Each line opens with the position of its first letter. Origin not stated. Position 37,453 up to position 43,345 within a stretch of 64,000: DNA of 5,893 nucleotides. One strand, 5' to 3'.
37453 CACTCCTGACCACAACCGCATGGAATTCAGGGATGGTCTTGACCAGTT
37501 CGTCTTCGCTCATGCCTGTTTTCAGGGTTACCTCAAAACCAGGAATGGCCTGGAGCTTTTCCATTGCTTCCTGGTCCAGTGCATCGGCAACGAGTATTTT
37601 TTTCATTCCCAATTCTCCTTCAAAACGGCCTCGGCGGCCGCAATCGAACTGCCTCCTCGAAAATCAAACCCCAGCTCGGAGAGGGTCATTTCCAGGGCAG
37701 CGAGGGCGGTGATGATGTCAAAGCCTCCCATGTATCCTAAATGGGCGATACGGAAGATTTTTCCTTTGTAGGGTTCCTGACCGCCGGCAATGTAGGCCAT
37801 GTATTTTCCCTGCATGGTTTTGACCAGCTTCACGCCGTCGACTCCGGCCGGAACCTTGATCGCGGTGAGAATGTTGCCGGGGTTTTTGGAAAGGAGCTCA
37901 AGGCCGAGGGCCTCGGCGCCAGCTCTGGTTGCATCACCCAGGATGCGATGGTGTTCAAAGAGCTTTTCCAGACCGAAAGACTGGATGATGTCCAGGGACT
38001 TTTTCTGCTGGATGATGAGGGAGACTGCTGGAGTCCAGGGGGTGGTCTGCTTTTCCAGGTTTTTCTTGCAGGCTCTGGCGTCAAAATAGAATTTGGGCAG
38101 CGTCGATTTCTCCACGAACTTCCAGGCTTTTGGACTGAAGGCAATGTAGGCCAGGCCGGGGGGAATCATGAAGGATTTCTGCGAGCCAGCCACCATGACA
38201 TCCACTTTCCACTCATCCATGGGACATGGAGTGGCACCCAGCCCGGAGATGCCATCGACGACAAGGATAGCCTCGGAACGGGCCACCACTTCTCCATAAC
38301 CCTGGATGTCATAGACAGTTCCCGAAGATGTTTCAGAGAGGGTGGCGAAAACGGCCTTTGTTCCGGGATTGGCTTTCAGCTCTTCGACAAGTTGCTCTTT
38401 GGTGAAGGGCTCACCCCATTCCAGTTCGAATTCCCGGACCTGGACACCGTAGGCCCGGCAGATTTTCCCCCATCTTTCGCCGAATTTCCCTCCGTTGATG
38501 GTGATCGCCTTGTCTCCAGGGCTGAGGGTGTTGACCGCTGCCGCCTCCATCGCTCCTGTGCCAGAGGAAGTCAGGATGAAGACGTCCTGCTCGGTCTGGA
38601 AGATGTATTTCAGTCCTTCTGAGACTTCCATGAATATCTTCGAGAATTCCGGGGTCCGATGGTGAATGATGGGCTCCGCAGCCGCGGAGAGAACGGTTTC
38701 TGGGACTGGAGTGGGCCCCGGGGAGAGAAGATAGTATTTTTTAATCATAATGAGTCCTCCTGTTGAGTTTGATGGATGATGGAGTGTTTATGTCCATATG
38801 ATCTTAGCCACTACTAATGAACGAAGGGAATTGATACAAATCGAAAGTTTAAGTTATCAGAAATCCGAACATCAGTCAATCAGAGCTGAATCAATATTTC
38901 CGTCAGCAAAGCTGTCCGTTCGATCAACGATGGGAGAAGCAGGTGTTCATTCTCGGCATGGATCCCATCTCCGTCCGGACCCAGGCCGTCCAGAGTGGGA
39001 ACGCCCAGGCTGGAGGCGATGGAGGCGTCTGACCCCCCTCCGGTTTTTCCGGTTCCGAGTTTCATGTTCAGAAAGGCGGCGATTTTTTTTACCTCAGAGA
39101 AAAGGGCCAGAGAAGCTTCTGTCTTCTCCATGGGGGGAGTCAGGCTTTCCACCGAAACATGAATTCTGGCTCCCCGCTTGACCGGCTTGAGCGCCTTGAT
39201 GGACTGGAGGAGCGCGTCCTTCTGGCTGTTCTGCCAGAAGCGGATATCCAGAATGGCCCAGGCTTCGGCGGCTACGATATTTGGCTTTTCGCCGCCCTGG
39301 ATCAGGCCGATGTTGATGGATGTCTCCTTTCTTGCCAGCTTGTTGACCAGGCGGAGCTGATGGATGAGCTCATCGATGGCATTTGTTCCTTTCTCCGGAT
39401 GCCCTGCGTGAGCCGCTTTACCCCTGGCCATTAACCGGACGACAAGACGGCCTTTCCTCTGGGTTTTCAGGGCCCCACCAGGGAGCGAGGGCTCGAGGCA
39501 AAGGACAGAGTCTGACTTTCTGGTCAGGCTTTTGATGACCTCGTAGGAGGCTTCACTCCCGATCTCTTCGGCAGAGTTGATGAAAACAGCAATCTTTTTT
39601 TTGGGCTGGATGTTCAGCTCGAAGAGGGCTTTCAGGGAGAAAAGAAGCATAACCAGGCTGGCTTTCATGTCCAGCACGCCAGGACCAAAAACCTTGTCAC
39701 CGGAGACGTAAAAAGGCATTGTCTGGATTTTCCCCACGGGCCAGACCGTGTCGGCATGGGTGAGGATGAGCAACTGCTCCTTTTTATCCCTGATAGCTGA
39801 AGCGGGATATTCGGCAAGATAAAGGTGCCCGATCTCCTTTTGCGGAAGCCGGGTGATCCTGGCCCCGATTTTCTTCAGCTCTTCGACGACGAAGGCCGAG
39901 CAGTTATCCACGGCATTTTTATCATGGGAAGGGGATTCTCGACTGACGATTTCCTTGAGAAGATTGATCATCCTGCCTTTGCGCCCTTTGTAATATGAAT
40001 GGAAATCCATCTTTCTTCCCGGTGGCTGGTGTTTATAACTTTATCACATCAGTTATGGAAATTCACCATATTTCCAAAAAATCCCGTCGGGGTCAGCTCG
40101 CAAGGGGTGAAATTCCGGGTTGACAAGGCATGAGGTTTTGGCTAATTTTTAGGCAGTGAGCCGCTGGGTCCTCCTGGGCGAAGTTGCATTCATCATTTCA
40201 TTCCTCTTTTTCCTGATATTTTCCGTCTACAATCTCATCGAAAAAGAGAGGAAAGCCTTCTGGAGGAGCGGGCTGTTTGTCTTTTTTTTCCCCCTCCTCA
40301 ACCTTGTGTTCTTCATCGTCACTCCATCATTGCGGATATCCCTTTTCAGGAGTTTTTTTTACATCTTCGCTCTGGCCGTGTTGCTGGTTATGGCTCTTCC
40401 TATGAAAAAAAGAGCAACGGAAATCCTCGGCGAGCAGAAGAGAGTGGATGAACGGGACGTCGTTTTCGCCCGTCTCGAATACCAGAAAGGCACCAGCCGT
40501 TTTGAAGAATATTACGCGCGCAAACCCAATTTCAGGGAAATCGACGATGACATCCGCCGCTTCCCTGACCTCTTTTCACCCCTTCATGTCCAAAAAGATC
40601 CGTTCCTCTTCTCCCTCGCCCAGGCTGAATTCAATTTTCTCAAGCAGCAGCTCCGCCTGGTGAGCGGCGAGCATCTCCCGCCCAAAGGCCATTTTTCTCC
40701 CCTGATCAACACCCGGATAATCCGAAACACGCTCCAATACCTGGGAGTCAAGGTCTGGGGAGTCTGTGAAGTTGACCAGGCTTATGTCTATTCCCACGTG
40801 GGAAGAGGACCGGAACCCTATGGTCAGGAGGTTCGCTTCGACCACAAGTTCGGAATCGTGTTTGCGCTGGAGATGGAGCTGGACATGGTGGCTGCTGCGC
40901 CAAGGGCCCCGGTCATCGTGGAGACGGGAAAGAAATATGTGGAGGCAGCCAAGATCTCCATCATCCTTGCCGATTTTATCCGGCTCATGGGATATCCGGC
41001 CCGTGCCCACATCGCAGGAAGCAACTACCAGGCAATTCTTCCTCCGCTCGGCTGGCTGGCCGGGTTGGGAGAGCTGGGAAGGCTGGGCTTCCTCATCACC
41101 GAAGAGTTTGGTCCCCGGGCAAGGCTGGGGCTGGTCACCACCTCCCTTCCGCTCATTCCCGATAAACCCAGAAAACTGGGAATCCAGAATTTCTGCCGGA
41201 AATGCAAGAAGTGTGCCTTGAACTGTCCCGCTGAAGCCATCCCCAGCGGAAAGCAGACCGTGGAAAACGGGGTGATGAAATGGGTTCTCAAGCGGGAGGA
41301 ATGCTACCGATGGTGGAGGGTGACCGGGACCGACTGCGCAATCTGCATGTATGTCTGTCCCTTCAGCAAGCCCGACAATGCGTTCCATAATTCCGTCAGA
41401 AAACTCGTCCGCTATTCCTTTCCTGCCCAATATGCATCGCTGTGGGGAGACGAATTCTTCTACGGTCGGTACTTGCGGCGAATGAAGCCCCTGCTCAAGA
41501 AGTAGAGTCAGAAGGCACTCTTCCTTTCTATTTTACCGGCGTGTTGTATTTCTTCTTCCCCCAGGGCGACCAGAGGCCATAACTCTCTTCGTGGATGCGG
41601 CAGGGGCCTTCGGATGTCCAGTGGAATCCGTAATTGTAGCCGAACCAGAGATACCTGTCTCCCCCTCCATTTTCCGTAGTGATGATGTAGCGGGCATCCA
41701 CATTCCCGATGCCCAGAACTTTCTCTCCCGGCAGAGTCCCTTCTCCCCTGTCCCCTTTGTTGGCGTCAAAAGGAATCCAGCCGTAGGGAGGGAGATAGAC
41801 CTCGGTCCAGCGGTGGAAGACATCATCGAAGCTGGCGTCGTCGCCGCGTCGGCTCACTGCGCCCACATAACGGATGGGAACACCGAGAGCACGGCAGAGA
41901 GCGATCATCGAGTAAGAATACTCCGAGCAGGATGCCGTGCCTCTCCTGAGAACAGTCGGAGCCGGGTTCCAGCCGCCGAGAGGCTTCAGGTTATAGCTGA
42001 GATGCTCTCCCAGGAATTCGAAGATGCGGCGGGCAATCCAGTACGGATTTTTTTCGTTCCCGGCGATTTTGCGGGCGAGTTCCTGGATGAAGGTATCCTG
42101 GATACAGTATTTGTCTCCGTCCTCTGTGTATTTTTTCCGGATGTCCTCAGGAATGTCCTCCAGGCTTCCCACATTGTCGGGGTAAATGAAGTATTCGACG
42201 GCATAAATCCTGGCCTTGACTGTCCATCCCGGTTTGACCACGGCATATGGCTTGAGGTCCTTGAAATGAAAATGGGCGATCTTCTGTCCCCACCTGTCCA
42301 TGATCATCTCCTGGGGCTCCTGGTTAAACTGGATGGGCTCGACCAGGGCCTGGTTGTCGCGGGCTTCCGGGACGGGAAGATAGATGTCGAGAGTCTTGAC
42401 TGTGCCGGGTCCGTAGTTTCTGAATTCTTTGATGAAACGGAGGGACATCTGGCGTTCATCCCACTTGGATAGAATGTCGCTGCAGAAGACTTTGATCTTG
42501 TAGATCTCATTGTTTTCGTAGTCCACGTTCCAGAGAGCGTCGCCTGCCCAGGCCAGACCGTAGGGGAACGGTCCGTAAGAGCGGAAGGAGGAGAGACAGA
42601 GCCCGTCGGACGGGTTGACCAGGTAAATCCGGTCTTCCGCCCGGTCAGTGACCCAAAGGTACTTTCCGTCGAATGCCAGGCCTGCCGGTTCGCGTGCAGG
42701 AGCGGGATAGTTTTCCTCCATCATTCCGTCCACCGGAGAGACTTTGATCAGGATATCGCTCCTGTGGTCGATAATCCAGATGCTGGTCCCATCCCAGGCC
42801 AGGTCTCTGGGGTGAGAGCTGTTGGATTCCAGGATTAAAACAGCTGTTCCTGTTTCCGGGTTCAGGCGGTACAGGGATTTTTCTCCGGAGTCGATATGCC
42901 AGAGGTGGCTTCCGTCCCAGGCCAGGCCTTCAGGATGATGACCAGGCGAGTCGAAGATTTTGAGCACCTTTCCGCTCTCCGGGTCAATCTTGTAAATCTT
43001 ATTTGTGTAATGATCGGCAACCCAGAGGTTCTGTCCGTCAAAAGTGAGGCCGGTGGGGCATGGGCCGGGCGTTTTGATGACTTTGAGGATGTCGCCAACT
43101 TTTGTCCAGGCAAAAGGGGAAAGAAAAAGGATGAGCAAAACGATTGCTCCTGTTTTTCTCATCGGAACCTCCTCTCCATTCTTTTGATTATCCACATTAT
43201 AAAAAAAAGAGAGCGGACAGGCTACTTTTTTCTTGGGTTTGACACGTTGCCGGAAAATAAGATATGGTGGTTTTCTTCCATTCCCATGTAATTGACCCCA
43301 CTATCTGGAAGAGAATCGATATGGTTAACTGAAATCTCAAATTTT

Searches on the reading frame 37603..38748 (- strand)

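Call 26: search_protein_families(library=pfam, proteins=[window:37603-38748:-], max_evalue=0.00001)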
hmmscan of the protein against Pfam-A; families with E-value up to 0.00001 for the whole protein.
window:37603-38748:- (381 aa): 1 family
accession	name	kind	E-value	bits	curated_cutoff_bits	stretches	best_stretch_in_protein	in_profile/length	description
PF00266.25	Aminotran_5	-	1.2e-25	90.7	21.5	1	6-282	2-295/371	Aminotransferase class-V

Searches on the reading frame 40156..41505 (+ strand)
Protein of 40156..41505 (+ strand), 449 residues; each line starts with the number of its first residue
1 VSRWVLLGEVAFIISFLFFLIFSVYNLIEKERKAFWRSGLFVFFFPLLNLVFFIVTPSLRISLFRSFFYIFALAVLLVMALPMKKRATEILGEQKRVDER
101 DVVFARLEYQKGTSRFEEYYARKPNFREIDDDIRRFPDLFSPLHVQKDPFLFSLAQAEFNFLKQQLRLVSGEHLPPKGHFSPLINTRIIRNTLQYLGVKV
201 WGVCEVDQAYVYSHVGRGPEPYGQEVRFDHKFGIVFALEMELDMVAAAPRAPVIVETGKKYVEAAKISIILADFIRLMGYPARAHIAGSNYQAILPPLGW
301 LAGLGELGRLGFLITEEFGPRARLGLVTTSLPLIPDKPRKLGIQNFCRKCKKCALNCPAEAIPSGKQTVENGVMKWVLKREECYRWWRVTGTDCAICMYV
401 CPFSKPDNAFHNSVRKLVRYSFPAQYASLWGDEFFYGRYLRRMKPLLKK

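Call 27: search_protein_families(library=pfam, proteins=[window:40156-41505:+], max_evalue=0.00001)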
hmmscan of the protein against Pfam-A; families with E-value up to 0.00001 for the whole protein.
window:40156-41505:+ (449 aa): 1 family
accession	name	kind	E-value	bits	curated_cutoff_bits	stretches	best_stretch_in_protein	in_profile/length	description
PF12838.12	Fer4_7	-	7.6e-08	33.1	27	1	347-403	2-50/52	4Fe-4S dicluster domain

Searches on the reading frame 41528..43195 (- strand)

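Call 27: search_protein_families(library=pfam, proteins=[window:41528-43195:-], max_evalue=0.00001)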
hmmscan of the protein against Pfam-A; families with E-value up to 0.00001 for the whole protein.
window:41528-43195:- (555 aa): 3 families
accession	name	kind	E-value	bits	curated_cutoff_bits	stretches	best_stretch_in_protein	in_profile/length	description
PF01841.26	Transglut_core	-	4.5e-22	78.8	23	1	372-478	2-108/108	Transglutaminase-like superfamily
PF24684.1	Vgb_lyase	-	1.6e-07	30.9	50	1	42-235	10-208/290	Virginiamycin B lyase family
PF21959.2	DUF6923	-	9.3e-07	29.3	27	0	55-119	98-165/234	Repeat of unknown function (DUF6923)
